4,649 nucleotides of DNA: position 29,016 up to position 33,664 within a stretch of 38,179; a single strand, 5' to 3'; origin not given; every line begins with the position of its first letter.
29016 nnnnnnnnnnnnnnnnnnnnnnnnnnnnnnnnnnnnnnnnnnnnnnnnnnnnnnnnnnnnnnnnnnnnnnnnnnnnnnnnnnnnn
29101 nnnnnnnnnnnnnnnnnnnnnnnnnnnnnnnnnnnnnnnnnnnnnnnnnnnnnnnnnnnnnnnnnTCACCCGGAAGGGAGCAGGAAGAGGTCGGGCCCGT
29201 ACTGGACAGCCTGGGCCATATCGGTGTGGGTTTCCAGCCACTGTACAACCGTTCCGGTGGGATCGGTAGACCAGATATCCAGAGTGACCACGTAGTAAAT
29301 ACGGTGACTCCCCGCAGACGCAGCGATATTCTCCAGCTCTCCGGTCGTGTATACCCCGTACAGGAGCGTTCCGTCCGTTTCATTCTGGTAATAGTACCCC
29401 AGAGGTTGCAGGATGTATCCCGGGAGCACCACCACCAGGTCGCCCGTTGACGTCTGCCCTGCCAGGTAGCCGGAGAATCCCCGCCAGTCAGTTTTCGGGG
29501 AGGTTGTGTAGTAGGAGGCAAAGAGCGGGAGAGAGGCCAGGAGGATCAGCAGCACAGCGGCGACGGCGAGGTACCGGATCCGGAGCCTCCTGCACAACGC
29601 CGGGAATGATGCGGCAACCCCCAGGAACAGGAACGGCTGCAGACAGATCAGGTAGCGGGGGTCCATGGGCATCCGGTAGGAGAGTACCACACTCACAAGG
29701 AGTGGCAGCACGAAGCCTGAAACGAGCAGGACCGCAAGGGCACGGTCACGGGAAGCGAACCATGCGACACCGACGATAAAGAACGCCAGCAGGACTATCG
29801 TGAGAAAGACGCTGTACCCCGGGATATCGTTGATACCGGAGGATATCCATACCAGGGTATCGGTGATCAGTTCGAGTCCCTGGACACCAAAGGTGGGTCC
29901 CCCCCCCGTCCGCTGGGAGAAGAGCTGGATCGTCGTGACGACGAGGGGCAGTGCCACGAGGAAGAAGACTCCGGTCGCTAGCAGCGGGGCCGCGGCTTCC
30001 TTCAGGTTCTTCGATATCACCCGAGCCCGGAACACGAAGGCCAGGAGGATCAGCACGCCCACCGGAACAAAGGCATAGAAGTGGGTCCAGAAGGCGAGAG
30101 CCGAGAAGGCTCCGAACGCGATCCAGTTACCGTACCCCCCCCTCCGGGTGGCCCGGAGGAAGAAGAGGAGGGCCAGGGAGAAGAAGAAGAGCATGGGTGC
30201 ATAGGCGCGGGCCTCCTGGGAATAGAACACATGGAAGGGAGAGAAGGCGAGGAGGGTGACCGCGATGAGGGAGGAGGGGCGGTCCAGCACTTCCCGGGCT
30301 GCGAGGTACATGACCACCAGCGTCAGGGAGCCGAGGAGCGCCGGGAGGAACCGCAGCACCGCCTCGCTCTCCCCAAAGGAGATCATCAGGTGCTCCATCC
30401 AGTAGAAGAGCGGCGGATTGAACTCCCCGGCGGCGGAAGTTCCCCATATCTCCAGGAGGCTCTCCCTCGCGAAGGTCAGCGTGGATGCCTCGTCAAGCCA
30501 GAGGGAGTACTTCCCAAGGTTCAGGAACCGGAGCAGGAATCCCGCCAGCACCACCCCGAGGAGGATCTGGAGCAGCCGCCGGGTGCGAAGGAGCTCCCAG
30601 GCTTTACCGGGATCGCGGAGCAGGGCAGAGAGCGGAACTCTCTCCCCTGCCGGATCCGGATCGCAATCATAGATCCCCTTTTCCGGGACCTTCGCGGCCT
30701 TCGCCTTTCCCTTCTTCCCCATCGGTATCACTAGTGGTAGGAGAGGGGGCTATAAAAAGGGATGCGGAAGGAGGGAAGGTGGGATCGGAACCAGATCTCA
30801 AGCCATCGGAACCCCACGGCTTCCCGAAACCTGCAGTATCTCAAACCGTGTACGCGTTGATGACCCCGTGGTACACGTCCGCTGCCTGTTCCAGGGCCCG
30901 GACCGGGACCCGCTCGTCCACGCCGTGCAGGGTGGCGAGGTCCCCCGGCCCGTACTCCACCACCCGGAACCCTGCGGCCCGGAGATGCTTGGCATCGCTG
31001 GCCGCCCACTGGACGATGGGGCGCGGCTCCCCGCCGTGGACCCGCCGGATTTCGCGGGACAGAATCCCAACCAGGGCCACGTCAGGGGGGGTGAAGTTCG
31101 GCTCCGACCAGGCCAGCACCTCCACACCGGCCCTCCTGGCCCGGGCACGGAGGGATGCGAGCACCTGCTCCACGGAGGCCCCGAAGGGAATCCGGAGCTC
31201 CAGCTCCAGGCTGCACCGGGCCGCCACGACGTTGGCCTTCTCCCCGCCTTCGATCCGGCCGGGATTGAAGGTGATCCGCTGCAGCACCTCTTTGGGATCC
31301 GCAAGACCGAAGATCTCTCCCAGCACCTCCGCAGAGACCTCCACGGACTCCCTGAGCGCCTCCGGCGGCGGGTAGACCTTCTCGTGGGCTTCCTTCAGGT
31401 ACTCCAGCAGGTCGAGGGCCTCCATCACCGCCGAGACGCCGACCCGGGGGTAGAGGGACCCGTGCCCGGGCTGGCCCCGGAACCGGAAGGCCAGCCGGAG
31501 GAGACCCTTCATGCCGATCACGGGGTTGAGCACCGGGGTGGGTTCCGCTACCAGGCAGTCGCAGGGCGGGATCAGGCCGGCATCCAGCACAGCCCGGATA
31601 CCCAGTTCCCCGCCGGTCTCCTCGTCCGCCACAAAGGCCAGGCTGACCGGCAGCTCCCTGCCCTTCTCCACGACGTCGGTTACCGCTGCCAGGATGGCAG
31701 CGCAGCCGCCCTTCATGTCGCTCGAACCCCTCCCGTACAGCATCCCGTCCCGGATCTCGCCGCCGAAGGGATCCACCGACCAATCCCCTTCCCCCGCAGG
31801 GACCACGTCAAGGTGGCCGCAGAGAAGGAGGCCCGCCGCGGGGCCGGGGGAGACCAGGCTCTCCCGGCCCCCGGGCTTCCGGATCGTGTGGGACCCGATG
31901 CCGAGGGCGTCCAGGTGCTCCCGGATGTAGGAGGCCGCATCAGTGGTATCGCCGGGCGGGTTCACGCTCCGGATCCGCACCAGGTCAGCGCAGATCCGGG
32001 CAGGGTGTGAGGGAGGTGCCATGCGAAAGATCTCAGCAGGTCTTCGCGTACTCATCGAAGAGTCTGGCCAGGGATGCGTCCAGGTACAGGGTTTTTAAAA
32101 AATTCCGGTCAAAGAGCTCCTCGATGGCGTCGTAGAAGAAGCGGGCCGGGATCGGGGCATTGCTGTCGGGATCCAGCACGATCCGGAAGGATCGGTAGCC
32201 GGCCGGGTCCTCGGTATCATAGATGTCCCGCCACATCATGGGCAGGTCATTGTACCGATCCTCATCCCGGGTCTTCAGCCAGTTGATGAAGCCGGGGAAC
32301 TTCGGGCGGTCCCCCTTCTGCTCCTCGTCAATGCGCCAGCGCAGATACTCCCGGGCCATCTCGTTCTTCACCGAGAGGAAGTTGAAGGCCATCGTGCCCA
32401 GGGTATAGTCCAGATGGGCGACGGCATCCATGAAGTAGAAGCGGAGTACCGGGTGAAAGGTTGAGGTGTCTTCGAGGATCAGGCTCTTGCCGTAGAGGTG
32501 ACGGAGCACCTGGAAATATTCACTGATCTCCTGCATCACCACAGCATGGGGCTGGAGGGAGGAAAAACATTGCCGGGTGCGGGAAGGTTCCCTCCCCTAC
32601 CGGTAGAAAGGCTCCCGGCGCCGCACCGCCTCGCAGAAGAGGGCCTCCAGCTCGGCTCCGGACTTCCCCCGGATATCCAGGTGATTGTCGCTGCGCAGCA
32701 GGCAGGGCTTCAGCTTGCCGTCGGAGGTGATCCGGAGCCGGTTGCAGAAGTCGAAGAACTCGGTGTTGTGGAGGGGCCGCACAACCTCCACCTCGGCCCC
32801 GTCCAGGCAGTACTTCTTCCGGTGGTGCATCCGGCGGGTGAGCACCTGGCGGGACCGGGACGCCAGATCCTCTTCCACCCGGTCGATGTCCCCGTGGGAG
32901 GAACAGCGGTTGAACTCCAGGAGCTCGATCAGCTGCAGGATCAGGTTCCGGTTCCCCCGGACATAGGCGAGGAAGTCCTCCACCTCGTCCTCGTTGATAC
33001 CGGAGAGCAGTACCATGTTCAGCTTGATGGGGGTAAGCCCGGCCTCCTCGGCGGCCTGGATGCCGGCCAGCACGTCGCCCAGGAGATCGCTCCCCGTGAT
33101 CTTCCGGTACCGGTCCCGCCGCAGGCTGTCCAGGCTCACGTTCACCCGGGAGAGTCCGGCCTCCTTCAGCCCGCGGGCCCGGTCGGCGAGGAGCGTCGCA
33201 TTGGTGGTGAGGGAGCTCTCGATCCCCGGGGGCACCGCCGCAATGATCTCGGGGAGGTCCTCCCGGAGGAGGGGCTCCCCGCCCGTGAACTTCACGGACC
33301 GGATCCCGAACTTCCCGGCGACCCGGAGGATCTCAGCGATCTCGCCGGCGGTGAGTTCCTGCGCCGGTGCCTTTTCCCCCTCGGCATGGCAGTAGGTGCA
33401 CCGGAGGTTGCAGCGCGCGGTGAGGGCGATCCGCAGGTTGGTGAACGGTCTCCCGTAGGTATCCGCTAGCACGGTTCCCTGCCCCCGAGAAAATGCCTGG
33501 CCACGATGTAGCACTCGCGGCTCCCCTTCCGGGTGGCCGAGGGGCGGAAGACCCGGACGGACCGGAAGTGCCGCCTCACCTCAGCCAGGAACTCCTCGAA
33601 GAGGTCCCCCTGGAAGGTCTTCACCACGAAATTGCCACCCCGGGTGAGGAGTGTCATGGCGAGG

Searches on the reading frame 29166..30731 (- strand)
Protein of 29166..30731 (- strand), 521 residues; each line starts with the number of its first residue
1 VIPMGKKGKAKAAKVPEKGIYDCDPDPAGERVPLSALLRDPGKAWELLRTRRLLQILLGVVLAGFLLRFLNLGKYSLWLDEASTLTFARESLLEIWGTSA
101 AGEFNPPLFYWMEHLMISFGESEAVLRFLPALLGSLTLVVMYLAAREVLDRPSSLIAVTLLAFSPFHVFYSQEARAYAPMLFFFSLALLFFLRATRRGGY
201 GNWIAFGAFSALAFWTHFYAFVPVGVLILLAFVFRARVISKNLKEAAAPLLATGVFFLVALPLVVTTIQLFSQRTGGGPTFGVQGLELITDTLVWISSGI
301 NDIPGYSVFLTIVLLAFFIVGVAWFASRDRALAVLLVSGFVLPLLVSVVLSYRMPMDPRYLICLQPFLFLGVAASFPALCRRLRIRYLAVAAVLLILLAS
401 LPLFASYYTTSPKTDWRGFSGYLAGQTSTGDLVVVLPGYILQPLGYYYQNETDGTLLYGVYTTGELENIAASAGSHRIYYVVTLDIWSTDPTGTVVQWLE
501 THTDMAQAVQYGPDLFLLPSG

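Call 61: search_protein_families(library=pfam, proteins=[window:29166-30731:-], max_evalue=0.1)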
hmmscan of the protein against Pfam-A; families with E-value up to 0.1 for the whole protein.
window:29166-30731:- (521 aa): 3 families
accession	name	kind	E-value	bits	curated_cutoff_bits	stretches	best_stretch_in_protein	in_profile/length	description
PF13231.12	PMT_2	-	1.4e-16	61.5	26.1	1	106-253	3-151/160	Dolichyl-phosphate-mannose-protein mannosyltransferase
PF02516.20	STT3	-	0.01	15.8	24.5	1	120-324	92-296/405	Oligosaccharyl transferase STT3, N-terminal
PF20734.2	PA2201_N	-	0.028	14.7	27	0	53-93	81-121/124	PA2201 N-terminal domain-like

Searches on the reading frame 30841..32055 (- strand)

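Call 61: search_protein_families(library=pfam, proteins=[window:30841-32055:-], max_evalue=0.1)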
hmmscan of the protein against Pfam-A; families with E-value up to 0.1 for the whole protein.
window:30841-32055:- (404 aa): 3 families
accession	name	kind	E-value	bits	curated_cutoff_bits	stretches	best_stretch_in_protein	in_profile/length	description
PF01546.33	Peptidase_M20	-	2.8e-34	119.3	24.6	1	77-400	1-205/206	Peptidase family M20/M25/M40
PF07687.19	M20_dimer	-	2.6e-19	69.6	21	1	180-310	1-103/107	Peptidase dimerisation domain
PF04389.22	Peptidase_M28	-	0.037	14.2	21.3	1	74-148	13-69/193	Peptidase family M28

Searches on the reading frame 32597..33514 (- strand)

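Call 61: search_protein_families(library=pfam, proteins=[window:32597-33514:-], max_evalue=0.1)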
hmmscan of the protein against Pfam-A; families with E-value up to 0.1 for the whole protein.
window:32597-33514:- (305 aa): 3 families
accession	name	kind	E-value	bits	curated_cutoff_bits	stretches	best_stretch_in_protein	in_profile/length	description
PF04055.27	Radical_SAM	-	6.9e-34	117.8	29.5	1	31-184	3-165/166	Radical SAM superfamily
PF06463.18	Mob_synth_C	-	6.4e-14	52.5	37.4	1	200-302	10-124/128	Molybdenum Cofactor Synthesis C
PF13353.11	Fer4_12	-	0.00014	22.6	22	1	33-86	13-66/137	4Fe-4S single cluster domain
